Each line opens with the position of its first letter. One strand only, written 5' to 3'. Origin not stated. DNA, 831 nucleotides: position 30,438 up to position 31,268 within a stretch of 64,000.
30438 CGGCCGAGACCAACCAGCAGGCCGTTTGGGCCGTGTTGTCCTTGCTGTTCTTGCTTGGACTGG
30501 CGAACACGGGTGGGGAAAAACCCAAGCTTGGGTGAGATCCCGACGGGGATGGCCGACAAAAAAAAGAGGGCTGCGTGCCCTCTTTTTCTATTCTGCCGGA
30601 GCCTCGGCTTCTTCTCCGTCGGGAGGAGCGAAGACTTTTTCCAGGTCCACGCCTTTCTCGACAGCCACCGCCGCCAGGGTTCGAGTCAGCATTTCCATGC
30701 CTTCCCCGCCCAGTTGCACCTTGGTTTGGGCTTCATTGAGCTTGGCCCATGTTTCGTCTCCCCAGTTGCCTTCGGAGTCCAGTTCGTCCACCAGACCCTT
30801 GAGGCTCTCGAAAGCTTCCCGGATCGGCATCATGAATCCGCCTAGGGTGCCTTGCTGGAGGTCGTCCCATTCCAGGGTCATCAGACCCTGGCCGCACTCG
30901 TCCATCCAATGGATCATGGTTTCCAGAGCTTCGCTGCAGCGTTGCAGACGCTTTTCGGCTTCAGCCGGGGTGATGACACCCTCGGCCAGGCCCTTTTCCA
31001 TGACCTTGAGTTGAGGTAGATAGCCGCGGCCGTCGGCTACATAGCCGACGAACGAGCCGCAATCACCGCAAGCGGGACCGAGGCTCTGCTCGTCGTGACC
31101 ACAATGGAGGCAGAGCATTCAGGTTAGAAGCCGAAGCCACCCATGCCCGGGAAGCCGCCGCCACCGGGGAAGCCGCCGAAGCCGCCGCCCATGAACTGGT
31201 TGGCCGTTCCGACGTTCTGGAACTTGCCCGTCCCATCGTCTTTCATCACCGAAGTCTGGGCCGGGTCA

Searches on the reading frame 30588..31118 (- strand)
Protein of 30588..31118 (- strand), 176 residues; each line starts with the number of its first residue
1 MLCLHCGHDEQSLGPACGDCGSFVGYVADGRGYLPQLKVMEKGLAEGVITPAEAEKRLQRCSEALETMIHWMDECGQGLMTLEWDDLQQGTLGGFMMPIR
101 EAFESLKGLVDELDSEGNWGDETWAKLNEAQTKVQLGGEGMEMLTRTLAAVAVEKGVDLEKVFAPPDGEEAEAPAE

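Call 3: search_protein_families(library=pfam, proteins=[window:30588-31118:-], max_evalue=0.1)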
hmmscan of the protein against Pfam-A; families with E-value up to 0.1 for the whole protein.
window:30588-31118:- (176 aa): 3 families
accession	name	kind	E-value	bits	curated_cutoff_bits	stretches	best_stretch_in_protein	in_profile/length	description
PF19111.5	DUF5798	-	0.043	14.5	27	0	131-174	42-85/89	Family of unknown function (DUF5798)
PF11795.13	DUF3322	-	0.071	13.6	22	1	50-127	38-115/190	Uncharacterized protein conserved in bacteria N-term (DUF3322)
PF08044.16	DUF1707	-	0.089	13.3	27.6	0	39-64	14-39/53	DUF1707 SHOCT-like domain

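Call 8: search_protein_families(library=ncbifam, proteins=[window:30588-31118:-], max_evalue=0.1)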
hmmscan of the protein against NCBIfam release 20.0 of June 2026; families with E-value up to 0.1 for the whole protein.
window:30588-31118:- (176 aa): 0 families

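Call 45: find_homologous_proteins(query=window:30588-31118:-, max_evalue=0.001)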
Query window:30588-31118:- (176 aa): 24 proteins with E <= 0.001 among 311 candidates.
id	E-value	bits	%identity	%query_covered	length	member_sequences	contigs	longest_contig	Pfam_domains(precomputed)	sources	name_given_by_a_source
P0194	4.4e-104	364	91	93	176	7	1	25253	-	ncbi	-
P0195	2.3e-93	329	81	100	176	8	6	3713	-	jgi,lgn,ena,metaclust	metaclust:\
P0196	8.7e-92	324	80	100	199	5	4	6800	-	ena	-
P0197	1.5e-91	323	83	94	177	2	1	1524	-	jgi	-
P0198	1.5e-91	323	79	99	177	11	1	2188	-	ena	-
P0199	6.6e-88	311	81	96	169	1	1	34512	-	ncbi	-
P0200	1.3e-87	310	80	96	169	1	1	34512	-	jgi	jgi:hypothetical protein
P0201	4.9e-87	308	80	96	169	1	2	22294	-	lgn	-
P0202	1.1e-86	307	77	100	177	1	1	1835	-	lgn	-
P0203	2.4e-86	306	79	96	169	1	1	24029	-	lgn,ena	-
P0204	6.7e-85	301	80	91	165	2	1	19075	-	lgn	-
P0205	1.4e-84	300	80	93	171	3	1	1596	-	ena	-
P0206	9.9e-79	281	73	93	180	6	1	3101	-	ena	-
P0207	9.2e-74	265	68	100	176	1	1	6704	-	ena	-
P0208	2.1e-67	244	67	90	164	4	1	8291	-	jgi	-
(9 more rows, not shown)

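Call 68: search_protein_families(library=padloc, proteins=[window:30588-31118:-], max_evalue=0.01)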
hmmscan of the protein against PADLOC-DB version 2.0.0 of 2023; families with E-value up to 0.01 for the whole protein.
window:30588-31118:- (176 aa): 0 families

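Call 71: predict_structure(alignment_id=A8)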
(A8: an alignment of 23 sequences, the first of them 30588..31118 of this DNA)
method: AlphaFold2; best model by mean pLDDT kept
length: 176 residues; sequences in the alignment: 23
mean_pLDDT: 82.8   pTM: 0.74
mean pLDDT of the five models: 82.8, 80.7, 80.3, 79.0, 76.4
residues with pLDDT >= 90: 67; 70-90: 89; 50-70: 10; < 50: 10
segments of 3 or more residues with pLDDT < 50: 168-176
pLDDT, mean of each block of 10 residues (from residue 1): 78 76 76 87 94 93 90 86 72 85 95 93 95 91 86 81 55 40
secondary structure, 60 per line:
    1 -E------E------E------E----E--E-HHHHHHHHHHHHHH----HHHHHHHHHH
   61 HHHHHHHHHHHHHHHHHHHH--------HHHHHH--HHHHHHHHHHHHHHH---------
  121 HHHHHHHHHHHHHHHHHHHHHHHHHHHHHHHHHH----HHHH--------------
elements in order: H33-46 H51-80 H89-94 H97-111 H121-154 H159-162

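Call 73: fold_search(model_id=the predicted structure, library=pdb)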
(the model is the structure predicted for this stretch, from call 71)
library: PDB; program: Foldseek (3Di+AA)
matches with E <= 10: 279; with E <= 0.001: 0
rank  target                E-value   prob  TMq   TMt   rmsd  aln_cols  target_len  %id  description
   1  2l7a_MODEL_1_A        3.7e-02  0.97  0.34  0.43   9.2       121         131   10  Solution Structure of the R3 Domain of Talin (released 2011-12-21)
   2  4ons_C                1.3e-01  1.00  0.47  0.41   8.2       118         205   12  Structural and thermodynamic characterization of cadherin-beta-catenin-alpha-catenin complex formation (released 2014-04-09)
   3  7abk                  1.6e-01  0.72  0.30  0.27  31.9       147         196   16  Helical structure of PspA (released 2021-08-04)
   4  4f7g_B                4.0e-01  0.75  0.37  0.38  19.0       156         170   15  Crystal structure of talin autoinhibition complex (released 2012-07-04)
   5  1szi                  7.2e-01  0.91  0.45  0.41   4.4       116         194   10  Crystal Structure of the C-terminus of TIP47 (released 2004-07-27)
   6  8pbw_C                8.0e-01  0.38  0.25  0.32  12.8       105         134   15  Histidine-containing phosphotransfer protein from Chaetomium thermophilum (released 2024-07-03)
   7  2kvp_MODEL_1_A        8.0e-01  0.11  0.20  0.21  16.8       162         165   14  Solution Structure of the R10 Domain of Talin (released 2010-05-05)
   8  8dt0_A                9.9e-01  0.54  0.36  0.43   6.7       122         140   18  Scaffolding protein functional sites using deep learning (released 2022-08-10)
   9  5fzt_A                1.0e+00  0.66  0.37  0.23   5.9       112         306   10  The crystal structure of R7R8 in complex with a DLC1 fragment. (released 2016-04-27)
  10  3t6g_D                1.1e+00  0.54  0.39  0.50   9.3       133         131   10  Structure of the complex between NSP3 (SHEP1) and p130Cas (released 2011-11-23)
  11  3t6g_B                1.2e+00  0.57  0.40  0.50   9.6       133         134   10  Structure of the complex between NSP3 (SHEP1) and p130Cas (released 2011-11-23)
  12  1dow_A                1.2e+00  0.23  0.26  0.24   8.9       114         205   13  CRYSTAL STRUCTURE OF A CHIMERA OF BETA-CATENIN AND ALPHA-CATENIN (released 2000-07-12)
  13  7v1a_A                1.3e+00  0.60  0.36  0.23   5.9       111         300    9  Stapled TBS peptide from RIAM bound to talin R7R8 domains (released 2023-06-14)
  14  8pbw_B                1.3e+00  0.30  0.25  0.32  11.9       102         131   18  Histidine-containing phosphotransfer protein from Chaetomium thermophilum (released 2024-07-03)
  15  8rqg                  1.3e+00  0.25  0.25  0.33  13.6       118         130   14  Histidine-containing phosphotransfer protein from Chaetomium termophilum mutant H105E (released 2024-07-03)
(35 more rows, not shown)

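Call 93: find_related_loci(query=A8, collection=metagenome_contigs, flank=3000)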
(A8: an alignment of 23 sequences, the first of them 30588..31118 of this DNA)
Query A8 (176 aa) in metagenome_contigs; peptide patterns used: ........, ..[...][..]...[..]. (x = any residue, [..] = any of these).
196 stretches matched a pattern; 6 encode a relative of the query (tblastn E <= 1e-3); 6 distinct loci.
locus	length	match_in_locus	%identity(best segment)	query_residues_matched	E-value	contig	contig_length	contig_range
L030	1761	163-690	81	1-176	6e-105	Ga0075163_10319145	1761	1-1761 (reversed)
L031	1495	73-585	82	1-173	5e-103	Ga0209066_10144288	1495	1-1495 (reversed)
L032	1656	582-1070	79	1-163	7e-98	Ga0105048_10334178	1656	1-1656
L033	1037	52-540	74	1-163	2e-88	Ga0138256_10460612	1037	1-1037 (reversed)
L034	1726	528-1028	65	1-167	5e-76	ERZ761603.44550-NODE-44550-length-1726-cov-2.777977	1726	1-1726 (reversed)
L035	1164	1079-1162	79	1-28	1e-12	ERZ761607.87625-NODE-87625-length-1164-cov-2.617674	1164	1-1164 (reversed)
